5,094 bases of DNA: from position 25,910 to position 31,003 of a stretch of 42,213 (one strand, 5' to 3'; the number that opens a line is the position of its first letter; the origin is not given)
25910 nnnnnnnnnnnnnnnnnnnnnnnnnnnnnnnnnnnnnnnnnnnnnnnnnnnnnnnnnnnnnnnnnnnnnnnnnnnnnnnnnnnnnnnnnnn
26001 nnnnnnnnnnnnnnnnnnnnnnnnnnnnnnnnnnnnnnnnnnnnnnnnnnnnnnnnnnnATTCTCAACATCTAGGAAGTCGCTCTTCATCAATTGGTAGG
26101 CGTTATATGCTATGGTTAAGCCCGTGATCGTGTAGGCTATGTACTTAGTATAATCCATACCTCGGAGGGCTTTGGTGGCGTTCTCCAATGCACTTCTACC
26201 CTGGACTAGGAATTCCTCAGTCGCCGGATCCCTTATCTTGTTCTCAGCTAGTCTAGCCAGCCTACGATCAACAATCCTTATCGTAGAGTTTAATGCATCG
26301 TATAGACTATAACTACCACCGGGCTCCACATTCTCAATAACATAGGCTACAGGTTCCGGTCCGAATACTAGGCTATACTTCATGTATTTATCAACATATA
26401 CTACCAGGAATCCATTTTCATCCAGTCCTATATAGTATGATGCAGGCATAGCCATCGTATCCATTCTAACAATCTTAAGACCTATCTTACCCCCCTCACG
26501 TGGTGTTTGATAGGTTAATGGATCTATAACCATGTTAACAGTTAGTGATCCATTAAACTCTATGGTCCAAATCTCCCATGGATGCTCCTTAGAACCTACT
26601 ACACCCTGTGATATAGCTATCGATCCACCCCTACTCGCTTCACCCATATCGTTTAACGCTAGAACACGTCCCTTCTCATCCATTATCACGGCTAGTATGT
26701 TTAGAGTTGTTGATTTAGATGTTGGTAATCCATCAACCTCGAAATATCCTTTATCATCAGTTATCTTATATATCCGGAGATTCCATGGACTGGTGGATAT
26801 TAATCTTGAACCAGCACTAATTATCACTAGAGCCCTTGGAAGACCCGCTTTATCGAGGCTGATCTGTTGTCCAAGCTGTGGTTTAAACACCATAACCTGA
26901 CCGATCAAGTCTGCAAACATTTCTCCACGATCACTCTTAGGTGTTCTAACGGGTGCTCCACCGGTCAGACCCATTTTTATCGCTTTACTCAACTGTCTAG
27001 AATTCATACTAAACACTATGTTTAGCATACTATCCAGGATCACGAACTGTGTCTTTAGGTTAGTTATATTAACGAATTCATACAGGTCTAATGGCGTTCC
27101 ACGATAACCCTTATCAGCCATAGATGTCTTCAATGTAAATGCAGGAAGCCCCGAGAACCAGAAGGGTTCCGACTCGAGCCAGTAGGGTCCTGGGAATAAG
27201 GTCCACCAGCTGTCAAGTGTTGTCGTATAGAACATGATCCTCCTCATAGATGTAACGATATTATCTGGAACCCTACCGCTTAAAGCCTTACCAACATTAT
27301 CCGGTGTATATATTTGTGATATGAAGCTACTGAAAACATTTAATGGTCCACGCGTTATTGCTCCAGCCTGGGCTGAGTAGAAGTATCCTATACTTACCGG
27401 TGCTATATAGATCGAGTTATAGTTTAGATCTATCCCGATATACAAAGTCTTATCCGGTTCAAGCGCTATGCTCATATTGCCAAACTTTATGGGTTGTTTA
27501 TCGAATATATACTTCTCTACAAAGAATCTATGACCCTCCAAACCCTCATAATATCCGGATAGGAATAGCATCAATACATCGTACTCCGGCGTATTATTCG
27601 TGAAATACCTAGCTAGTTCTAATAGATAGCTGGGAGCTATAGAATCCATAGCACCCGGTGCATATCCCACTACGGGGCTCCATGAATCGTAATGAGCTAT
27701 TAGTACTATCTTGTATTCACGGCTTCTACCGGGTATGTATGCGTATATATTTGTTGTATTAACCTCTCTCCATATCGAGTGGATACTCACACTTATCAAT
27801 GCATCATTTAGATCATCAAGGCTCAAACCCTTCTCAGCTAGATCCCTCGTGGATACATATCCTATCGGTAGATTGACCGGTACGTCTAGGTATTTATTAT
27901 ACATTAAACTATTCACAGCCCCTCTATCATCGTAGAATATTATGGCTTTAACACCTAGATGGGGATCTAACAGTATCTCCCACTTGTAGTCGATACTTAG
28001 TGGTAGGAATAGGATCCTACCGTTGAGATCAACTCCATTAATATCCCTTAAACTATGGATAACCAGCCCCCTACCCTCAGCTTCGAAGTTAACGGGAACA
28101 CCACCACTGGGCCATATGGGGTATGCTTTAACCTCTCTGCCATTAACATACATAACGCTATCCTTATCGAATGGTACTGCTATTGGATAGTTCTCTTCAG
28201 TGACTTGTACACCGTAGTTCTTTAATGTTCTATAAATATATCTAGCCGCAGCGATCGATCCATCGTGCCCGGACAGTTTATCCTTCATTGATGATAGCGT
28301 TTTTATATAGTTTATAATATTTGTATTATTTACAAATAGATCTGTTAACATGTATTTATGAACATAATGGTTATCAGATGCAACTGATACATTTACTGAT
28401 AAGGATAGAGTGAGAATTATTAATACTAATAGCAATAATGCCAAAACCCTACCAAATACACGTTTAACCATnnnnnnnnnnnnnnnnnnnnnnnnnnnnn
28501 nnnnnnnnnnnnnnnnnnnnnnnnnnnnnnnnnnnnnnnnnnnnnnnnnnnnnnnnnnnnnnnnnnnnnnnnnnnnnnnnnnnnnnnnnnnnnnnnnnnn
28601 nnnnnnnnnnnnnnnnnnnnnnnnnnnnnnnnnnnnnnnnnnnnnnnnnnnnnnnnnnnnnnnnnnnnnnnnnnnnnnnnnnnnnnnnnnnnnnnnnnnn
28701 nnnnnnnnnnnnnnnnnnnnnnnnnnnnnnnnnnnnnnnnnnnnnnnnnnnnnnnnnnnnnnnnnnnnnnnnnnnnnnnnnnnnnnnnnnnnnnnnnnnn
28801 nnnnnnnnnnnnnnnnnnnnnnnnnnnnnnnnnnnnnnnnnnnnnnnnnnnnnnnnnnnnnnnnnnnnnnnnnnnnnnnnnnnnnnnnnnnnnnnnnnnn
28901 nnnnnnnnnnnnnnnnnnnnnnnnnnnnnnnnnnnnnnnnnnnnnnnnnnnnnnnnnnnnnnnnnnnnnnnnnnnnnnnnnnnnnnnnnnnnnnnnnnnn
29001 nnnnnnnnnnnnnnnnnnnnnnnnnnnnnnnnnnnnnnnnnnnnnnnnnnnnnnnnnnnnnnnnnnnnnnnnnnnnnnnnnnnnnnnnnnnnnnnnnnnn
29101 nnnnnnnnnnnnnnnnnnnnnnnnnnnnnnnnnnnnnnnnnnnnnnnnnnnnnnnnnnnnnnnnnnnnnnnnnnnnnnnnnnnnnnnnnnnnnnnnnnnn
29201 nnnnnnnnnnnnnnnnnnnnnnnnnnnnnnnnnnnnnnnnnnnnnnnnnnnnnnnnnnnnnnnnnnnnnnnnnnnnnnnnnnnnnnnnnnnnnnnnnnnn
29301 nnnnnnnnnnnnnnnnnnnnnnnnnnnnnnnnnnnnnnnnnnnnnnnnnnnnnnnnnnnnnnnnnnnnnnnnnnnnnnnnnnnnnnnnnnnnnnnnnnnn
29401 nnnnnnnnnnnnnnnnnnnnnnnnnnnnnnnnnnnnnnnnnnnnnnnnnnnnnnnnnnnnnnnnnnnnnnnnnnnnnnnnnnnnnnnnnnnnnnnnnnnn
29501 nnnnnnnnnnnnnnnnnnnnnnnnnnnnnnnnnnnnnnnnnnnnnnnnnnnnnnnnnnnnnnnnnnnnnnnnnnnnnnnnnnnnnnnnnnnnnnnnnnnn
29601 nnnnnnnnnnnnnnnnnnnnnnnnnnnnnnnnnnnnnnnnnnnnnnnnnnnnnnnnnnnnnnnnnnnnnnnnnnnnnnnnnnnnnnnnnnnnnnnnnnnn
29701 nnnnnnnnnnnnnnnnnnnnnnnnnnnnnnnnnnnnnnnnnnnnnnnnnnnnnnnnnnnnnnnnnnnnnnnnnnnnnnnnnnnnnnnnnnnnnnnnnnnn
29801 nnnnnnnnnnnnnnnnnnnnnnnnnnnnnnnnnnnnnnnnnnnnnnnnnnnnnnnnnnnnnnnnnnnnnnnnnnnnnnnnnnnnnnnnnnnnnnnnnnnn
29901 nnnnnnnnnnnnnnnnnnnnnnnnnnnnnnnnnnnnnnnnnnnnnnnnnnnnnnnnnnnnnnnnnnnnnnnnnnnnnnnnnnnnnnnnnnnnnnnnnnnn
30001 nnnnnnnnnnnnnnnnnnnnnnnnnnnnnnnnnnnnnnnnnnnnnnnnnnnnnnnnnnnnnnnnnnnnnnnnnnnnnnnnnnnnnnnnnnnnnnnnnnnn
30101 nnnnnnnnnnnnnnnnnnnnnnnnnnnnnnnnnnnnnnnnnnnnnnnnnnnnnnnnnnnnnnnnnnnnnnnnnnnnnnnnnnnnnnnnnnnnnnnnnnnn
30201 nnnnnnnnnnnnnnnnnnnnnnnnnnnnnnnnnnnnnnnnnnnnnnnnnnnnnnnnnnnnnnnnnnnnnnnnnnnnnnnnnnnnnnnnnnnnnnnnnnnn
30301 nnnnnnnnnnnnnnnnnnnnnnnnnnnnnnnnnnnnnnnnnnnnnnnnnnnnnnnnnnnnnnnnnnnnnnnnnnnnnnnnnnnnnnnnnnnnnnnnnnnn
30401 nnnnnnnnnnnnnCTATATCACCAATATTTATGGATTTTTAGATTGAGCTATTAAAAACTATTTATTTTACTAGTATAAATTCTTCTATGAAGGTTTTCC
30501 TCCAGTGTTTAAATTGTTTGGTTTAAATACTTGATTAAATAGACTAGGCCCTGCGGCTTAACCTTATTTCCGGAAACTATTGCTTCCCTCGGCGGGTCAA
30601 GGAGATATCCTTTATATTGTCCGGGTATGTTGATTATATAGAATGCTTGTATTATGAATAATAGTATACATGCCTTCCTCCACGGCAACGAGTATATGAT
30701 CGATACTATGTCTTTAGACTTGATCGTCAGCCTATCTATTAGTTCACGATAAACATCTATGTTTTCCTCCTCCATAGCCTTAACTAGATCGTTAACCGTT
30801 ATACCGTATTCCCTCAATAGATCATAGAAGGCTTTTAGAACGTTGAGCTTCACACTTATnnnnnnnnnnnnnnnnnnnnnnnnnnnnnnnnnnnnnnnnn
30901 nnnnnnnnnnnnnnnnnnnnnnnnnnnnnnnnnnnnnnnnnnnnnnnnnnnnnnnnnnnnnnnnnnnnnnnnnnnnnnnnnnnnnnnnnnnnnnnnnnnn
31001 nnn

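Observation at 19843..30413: Four-gene same-strand envelope block as a candidate undescribed surface capture/uptake system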

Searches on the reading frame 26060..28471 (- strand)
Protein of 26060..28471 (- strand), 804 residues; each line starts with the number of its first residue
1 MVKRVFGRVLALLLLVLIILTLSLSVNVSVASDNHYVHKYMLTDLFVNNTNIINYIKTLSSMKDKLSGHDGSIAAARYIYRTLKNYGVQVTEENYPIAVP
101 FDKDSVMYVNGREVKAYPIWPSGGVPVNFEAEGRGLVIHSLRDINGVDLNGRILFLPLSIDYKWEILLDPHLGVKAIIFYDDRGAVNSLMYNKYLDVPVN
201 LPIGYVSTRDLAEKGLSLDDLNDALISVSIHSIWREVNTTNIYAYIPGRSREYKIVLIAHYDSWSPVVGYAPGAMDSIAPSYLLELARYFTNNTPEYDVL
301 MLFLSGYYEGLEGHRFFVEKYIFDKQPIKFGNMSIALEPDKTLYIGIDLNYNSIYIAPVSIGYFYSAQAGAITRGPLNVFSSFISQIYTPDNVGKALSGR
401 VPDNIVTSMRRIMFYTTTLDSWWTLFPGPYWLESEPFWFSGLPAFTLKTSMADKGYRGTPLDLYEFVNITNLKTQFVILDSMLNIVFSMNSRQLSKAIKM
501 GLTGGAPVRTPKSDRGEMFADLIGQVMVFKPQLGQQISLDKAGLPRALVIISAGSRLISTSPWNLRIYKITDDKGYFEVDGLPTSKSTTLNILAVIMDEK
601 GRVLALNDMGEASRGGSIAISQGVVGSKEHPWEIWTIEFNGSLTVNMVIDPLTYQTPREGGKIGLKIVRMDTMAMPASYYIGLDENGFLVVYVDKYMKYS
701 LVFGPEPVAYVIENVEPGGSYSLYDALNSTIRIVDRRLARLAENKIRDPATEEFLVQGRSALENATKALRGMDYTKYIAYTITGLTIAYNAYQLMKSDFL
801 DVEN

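Call 43: search_solved_structures(query=window:26060-28471:-, max_evalue=0.01, show_alignments=3)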
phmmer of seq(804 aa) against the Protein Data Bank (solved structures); distinct sequences matched with E-value up to 0.01: 1.
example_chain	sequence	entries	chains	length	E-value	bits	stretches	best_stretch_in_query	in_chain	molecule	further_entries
2ek8_A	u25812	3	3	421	3e-05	25.7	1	50-319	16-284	Aminopeptidase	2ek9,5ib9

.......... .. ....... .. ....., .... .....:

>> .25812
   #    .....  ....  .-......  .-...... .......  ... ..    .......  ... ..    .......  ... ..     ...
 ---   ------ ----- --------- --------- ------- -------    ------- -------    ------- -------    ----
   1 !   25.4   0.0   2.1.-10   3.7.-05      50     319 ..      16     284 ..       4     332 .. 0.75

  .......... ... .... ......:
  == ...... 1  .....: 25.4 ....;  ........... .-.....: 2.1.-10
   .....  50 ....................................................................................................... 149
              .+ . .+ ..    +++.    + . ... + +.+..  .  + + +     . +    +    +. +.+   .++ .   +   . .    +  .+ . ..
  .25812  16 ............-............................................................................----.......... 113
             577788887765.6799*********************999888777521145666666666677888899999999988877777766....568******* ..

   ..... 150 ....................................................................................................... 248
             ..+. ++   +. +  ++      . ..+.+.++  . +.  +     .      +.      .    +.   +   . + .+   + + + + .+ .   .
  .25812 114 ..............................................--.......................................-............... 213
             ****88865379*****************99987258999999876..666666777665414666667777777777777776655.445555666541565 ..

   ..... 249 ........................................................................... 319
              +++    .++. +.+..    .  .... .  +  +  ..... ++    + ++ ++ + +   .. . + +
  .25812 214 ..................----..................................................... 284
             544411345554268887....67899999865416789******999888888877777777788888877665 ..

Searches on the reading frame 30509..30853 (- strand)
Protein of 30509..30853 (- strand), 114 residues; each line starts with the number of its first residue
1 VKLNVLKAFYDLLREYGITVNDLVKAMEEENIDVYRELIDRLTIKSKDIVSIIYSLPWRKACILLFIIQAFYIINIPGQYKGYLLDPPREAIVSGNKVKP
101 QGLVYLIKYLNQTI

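Call 7: search_protein_families(library=pfam, proteins=[window:30509-30853:-], max_evalue=0.001)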
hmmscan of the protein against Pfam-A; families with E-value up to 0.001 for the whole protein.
window:30509-30853:- (114 aa): 0 families

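Call 30: search_protein_families(library=ncbifam, proteins=[window:30509-30853:-], max_evalue=0.01)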
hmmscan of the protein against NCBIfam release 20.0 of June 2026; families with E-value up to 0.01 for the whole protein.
window:30509-30853:- (114 aa): 0 families

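Call 83: search_protein_families(library=padloc, proteins=[window:30509-30853:-], max_evalue=0.001)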
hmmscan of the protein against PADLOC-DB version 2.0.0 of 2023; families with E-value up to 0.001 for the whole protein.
window:30509-30853:- (114 aa): 0 families
